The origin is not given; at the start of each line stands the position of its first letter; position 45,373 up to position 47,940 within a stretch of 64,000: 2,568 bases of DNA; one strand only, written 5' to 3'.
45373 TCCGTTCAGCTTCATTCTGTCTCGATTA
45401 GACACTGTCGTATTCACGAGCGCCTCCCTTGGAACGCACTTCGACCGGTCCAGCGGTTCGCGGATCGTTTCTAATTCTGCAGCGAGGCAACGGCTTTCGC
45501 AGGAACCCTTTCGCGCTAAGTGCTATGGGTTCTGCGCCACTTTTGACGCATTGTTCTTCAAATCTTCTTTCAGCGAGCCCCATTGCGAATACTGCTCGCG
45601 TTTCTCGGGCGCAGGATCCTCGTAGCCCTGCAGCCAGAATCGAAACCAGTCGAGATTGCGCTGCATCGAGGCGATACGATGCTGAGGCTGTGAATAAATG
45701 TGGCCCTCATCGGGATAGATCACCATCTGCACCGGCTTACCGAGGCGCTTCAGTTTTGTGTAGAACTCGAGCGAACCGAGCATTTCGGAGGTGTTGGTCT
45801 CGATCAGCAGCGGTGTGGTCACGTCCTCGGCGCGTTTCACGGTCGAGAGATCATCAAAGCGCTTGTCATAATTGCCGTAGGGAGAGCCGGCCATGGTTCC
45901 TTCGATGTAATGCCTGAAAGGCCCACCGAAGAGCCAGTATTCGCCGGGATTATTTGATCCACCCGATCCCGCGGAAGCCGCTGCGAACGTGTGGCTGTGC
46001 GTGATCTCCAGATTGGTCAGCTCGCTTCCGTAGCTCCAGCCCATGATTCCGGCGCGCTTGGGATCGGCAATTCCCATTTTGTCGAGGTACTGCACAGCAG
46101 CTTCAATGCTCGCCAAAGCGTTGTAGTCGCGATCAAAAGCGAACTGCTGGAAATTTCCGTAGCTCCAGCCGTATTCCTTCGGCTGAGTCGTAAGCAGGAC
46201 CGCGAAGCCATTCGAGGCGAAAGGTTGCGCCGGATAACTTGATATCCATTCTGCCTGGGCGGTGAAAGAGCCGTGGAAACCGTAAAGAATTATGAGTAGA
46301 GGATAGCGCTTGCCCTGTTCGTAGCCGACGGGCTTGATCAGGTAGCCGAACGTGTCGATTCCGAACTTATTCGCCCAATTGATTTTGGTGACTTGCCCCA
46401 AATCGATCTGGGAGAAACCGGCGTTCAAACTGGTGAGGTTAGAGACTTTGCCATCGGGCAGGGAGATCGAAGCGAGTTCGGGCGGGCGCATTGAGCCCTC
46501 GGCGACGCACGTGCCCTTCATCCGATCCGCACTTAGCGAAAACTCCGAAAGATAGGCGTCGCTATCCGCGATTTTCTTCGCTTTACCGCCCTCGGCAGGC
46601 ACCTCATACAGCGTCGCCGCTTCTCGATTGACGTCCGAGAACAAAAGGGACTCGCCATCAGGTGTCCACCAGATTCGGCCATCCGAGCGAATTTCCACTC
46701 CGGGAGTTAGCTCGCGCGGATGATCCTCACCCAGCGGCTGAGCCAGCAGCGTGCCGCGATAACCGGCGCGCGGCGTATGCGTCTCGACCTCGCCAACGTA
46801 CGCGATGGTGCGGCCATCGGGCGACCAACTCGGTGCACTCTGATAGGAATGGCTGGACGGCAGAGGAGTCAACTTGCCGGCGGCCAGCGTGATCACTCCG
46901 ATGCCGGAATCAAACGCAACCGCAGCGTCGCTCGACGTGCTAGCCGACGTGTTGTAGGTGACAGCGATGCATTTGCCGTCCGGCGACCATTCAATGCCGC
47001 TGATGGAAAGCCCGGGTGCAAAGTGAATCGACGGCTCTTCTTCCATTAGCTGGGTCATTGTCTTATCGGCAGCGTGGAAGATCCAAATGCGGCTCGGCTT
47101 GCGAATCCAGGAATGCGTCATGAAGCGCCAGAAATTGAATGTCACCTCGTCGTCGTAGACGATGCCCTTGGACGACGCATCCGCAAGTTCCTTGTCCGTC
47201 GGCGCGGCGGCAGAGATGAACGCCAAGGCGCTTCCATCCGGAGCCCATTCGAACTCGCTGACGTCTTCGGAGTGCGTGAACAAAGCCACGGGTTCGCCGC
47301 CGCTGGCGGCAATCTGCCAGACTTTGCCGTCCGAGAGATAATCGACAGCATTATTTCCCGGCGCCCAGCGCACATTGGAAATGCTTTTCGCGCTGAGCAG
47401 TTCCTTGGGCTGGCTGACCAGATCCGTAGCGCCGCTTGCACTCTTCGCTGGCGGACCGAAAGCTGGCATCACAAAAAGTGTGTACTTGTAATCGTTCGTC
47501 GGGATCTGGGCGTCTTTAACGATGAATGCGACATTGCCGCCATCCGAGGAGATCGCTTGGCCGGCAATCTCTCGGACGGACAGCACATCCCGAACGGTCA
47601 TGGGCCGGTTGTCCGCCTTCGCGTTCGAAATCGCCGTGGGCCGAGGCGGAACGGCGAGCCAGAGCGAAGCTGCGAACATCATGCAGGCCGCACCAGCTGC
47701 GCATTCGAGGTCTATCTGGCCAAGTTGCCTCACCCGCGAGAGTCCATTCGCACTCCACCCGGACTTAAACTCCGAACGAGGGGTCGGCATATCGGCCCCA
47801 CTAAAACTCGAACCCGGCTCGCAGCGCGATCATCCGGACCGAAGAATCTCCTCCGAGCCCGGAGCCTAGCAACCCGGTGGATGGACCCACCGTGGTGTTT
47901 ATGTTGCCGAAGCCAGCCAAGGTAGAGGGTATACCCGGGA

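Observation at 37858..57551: ECF sigma / ZAS anti-sigma / TonB-dependent receptor / four tandem exported S9 peptidases, facing a giant TPPII-like subtilase: candidate TonB-dependent protein and peptide utilisation locus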

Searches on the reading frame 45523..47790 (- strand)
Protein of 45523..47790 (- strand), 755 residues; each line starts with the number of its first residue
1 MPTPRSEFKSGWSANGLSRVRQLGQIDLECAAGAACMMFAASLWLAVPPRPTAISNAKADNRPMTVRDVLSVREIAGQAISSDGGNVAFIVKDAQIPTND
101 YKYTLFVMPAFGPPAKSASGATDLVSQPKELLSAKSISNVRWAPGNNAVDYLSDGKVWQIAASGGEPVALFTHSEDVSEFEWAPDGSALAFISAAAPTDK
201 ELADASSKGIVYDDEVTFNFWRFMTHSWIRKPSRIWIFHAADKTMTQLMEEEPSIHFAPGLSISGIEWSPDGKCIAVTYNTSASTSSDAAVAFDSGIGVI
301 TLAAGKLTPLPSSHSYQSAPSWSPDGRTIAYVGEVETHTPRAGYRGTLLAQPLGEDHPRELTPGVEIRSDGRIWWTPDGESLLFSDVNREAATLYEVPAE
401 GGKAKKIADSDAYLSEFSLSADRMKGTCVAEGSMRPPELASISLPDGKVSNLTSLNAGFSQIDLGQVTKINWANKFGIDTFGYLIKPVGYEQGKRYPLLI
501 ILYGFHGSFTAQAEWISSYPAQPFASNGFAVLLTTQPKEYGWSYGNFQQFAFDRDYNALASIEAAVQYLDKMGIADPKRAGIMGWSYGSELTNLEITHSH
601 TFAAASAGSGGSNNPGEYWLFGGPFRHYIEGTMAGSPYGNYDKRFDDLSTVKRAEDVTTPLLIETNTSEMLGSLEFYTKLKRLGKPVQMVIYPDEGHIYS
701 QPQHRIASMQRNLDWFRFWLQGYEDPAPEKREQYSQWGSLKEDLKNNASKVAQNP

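Call 3: search_protein_families(library=pfam, proteins=[window:45523-47790:-], max_evalue=0.01)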
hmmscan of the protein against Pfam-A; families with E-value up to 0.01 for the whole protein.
window:45523-47790:- (755 aa): 7 families
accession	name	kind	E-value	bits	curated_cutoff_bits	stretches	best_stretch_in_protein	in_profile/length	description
PF00326.27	Peptidase_S9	-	5.7e-20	72.1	22.6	1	521-721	7-211/213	Prolyl oligopeptidase family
PF07676.18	PD40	-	1.7e-09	37.8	20.9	1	310-333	4-27/38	WD40-like Beta Propeller Repeat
PF00930.27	DPPIV_N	-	6.3e-08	32.2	22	1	302-405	30-138/354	Dipeptidyl peptidase IV (DPP IV) N-terminal region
PF12894.13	ANAPC4_WD40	-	5.6e-05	23.7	22.9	0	259-286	37-64/91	Anaphase-promoting complex subunit 4 WD40 domain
PF25174.1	Beta-prop_THOC3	-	0.00014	21.5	305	0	135-193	47-107/272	THOC3 beta-propeller domain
PF12697.13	Abhydrolase_6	-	0.0028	18.8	26.3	0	506-628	5-117/217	Alpha/beta hydrolase family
PF01738.24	DLH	-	0.0088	16.1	21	0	556-606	75-125/217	Dienelactone hydrolase family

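Call 4: search_protein_families(library=ncbifam, proteins=[window:45523-47790:-], max_evalue=0.01)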
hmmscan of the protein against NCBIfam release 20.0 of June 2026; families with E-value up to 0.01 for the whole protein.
window:45523-47790:- (755 aa): 6 families
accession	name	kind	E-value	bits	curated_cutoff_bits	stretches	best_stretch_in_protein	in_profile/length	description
NF033523.0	lasso_peptidase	equivalog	1.5e-103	347.8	400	2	371-721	280-638/638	Atxe2 family lasso peptide isopeptidase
NF053518.1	DipepPtdsDpp5Prph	equivalog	8.9e-44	150.1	900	1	64-720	3-654/655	dipeptidyl-peptidase Dpp5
TIGR02800.1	propeller_TolB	equivalog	1.4e-11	44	343.15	2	268-427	198-338/418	Tol-Pal system beta propeller repeat protein TolB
NF050058.1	e_dPHAscl_type1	hypoth_equivalog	9.6e-07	28.5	150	1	486-611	14-138/276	extracellular catalytic domain type 1 short-chain-length polyhydroxyalkanoate depolymerase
NF002183.0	PRK01029.1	equivalog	3e-05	23.2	405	1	317-408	329-411/429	Tol-Pal system protein TolB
TIGR01584.1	citF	equivalog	0.0032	16.2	501.45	1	107-167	209-263/492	citrate lyase subunit alpha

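Call 10: search_solved_structures(query=window:45523-47790:-, max_evalue=0.00001, show_alignments=1)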
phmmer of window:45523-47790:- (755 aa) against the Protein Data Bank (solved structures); distinct sequences matched with E-value up to 0.00001: 60.
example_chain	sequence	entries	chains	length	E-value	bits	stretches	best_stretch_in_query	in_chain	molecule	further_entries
5txc_A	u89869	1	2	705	3.8e-51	177.3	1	391-742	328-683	AtxE2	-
5txe_A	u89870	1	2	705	9.8e-51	175.9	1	391-742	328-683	AtxE2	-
5jrk_A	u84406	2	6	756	7e-32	113.6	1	411-747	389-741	Dipeptidyl aminopeptidases/acylaminoacyl-peptidases-like protein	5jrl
8wt1_A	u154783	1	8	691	4.5e-27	97.7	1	141-722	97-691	S9 family peptidase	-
5yzm_A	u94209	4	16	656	1.4e-14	56.4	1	164-720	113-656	Acyl-peptide hydrolase, putative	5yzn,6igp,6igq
7ep9_G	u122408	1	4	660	3.2e-14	55.2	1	477-720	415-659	S9 family peptidase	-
5yzo_A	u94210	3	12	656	3.5e-14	55.1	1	164-720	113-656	Acyl-peptide hydrolase, putative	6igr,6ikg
4hxe_B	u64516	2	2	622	1.1e-12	50.2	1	429-725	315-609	Putative uncharacterized protein PH0594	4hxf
4hxg_A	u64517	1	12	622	2.6e-12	48.9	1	429-725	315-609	Putative uncharacterized protein PH0594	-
10eq_A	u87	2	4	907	7.2e-11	44.1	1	440-723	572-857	Isoform 2 of Probable glutamyl endopeptidase, chloroplastic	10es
6l8q_A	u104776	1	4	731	9.9e-11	43.7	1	471-619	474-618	Dipeptidyl peptidase 4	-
10et_B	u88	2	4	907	1e-10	43.6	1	440-723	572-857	Isoform 2 of Probable glutamyl endopeptidase, chloroplastic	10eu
10eo_A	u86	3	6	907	3.5e-10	41.8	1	440-723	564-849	Isoform 2 of Probable glutamyl endopeptidase, chloroplastic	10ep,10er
2d5l_A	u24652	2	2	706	7.8e-10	40.7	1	377-658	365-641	dipeptidyl aminopeptidase IV, putative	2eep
2z3w_A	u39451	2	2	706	8e-10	40.6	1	377-658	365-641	Dipeptidyl aminopeptidase IV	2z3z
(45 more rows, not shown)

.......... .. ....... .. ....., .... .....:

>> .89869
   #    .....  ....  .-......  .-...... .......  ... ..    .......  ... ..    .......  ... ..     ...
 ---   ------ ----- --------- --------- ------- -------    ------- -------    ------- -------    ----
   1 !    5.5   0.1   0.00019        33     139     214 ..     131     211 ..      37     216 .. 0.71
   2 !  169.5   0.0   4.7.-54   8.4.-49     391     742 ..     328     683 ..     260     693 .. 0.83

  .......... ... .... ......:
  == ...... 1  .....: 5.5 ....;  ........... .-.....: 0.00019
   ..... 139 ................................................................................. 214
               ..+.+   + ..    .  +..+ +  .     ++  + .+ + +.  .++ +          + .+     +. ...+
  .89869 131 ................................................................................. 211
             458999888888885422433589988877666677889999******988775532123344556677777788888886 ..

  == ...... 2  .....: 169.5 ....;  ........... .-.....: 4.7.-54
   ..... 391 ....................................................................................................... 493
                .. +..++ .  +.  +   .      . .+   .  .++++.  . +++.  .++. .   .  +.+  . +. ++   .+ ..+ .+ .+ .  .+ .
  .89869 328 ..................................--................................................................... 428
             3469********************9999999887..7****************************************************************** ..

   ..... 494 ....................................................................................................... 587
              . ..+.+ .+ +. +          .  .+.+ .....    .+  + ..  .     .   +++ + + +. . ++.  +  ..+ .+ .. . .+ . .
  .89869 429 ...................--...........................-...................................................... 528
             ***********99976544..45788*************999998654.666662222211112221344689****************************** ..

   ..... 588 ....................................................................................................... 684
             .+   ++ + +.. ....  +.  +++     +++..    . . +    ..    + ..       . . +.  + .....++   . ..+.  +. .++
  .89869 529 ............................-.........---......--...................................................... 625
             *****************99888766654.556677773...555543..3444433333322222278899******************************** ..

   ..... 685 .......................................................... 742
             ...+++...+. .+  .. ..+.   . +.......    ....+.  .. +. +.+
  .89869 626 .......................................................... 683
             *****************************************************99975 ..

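Call 71: find_homologous_proteins(query=window:45523-47790:-, max_evalue=1e-20)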
Query window:45523-47790:- (755 aa): 83 proteins with E <= 1e-20 among 8000 candidates.
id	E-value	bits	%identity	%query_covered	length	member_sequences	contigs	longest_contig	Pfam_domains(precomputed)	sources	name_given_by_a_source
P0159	0.0e+0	1659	100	95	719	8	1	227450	PF00326.28,PF26549.1,PF00930.28,PF26550.2,PF07676.19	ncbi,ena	-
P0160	0.0e+0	1256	75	95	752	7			PF00326.28,PF26549.1,PF00930.28,PF26550.2,PF07676.19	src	-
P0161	0.0e+0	1241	74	98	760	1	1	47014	PF00326.28,PF26549.1,PF26550.2,PF07676.19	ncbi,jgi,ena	jgi:dipeptidyl aminopeptidase/acylaminoacyl peptidase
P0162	0.0e+0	1230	75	94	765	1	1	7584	PF00326.28,PF26549.1,PF26550.2,PF07676.19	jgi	-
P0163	0.0e+0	1229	74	95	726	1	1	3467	PF00326.28,PF26549.1,PF00930.28,PF26550.2,PF07676.19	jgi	jgi:dipeptidyl aminopeptidase/acylaminoacyl peptidase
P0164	0.0e+0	1226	76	92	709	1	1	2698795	PF00326.28,PF25174.2,PF26549.1,PF00930.28,PF26550.2,PF07676.19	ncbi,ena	-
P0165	0.0e+0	1138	70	92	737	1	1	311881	PF00326.28,PF26549.1,PF00930.28,PF26550.2,PF07676.19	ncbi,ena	-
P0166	0.0e+0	1062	64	95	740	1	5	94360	PF00326.28,PF26549.1,PF00930.28,PF26550.2,PF07676.19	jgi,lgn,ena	-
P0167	3.4e-297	1006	62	94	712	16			PF00326.28,PF25174.2,PF26549.1,PF12894.14,PF26550.2,PF07676.19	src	-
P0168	4.8e-295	999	63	91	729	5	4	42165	PF00326.28,PF26549.1,PF00930.28,PF26550.2,PF07676.19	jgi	jgi:dipeptidyl aminopeptidase/acylaminoacyl peptidase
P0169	6.0e-291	985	62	92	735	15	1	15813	PF00326.28,PF26549.1,PF26550.2,PF07676.19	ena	-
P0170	2.4e-59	219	29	88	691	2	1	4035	PF02129.25,PF00326.28,PF25174.2,PF26549.1,PF00930.28,PF01738.25,PF14583.13,PF26550.2,PF07676.19,PF20434.6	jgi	jgi:dipeptidyl aminopeptidase/acylaminoacyl peptidase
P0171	5.6e-53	198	26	89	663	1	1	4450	PF00326.28,PF25174.2,PF26549.1,PF00930.28,PF23381.2,PF01738.25,PF26550.2,PF19283.5,PF07676.19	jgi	-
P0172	1.4e-52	197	28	87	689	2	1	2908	PF02129.25,PF00326.28,PF25174.2,PF26549.1,PF00930.28,PF01738.25,PF26550.2,PF07676.19,PF12146.16,PF20434.6,PF08450.19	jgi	-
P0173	1.5e-52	197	29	88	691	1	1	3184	PF00326.28,PF25174.2,PF26549.1,PF00930.28,PF26550.2,PF02897.22,PF07676.19,PF20434.6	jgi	jgi:dipeptidyl aminopeptidase/acylaminoacyl peptidase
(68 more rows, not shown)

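Call 72: find_encoding_contigs(protein=P0166, flank=10000, max_places=1)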
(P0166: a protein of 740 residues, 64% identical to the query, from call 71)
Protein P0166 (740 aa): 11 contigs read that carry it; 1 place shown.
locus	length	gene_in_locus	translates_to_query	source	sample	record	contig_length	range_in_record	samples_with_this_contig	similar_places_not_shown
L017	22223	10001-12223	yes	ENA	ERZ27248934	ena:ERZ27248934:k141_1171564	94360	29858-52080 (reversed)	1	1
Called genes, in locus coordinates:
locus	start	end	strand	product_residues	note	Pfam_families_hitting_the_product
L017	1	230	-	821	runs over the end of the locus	PF26550:Tricorn_2nd, PF00930:DPPIV_N (faint), PF25174:Beta-prop_THOC3 (faint), PF26549:Tricorn_N, PF07676:PD40 (weak), PF00326:Peptidase_S9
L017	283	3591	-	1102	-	PF04151:PPC (faint), PF00082:Peptidase_S8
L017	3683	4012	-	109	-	-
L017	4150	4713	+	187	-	PF04542:Sigma70_r2, PF08281:Sigma70_r4_2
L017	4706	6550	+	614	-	-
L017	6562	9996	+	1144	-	PF13620:CarboxypepD_reg, PF13715:CarbopepD_reg_2, PF25183:OMP_b-brl_4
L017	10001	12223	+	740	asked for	PF00930:DPPIV_N (faint), PF07676:PD40 (faint), PF26550:Tricorn_2nd (faint), PF26549:Tricorn_N (weak), PF00326:Peptidase_S9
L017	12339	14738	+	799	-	PF00930:DPPIV_N (faint), PF26550:Tricorn_2nd (weak), PF26549:Tricorn_N, PF07676:PD40, PF20434:BD-FAE, PF00326:Peptidase_S9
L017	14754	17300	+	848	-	PF07676:PD40 (faint), PF26549:Tricorn_N, PF02129:Peptidase_S15 (faint), PF20434:BD-FAE (weak), PF00326:Peptidase_S9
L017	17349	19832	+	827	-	PF26550:Tricorn_2nd (faint), PF26549:Tricorn_N (faint), PF00756:Esterase (faint), PF07676:PD40 (weak), PF00326:Peptidase_S9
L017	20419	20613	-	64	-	-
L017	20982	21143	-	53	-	-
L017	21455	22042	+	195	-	-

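Call 73: find_encoding_contigs(protein=P0168, flank=10000, max_places=1)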
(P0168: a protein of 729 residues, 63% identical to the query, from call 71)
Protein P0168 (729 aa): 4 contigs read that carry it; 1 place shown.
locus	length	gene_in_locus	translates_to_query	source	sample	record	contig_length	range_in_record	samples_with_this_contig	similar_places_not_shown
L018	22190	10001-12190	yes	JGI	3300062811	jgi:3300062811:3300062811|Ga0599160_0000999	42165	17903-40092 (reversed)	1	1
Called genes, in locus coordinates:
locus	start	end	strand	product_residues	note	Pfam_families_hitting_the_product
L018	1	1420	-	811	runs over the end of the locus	PF00930:DPPIV_N (faint), PF25174:Beta-prop_THOC3 (faint), PF26549:Tricorn_N (weak), PF07676:PD40 (weak), PF26550:Tricorn_2nd (weak), PF00326:Peptidase_S9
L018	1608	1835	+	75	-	-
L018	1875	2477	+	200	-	PF04542:Sigma70_r2 (weak), PF08281:Sigma70_r4_2, PF00196:GerE (weak), PF04545:Sigma70_r4 (weak)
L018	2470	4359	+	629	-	-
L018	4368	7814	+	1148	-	PF13620:CarboxypepD_reg, PF13715:CarbopepD_reg_2 (weak), PF07715:Plug (weak), PF25183:OMP_b-brl_4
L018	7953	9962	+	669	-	PF13088:BNR_2 (faint), PF24316:Tli3 (faint), PF02012:BNR (faint)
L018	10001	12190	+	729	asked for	PF26550:Tricorn_2nd (faint), PF00930:DPPIV_N (faint), PF26549:Tricorn_N (faint), PF07676:PD40 (weak), PF00326:Peptidase_S9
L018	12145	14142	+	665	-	PF13088:BNR_2 (weak)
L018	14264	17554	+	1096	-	PF00082:Peptidase_S8, PF04151:PPC (faint)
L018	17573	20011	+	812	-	PF00930:DPPIV_N (faint), PF02897:Peptidase_S9_N (faint), PF26550:Tricorn_2nd (faint), PF02129:Peptidase_S15 (faint), PF07676:PD40 (weak), PF26549:Tricorn_N, PF20434:BD-FAE, PF00326:Peptidase_S9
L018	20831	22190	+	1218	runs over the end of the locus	PF13620:CarboxypepD_reg, PF13715:CarbopepD_reg_2 (weak), PF17210:SdrD_B (weak), PF17802:SpaA (weak), PF22904:NOMO1-like_2nd (weak), PF25183:OMP_b-brl_4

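Call 77: search_protein_families(library=ncbifam, proteins=[L018:7953-9962:+], max_evalue=0.1)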
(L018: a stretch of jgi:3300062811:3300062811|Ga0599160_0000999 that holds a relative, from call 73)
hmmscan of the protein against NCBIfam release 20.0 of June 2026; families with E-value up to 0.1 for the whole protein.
L018:7953-9962:+ (669 aa): 1 family
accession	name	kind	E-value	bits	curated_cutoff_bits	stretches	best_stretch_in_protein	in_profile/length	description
NF045728.1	glycosyl_F510_1955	equivalog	1.2e-05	24.7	175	0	158-236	68-128/246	F510_1955 family glycosylhydrolase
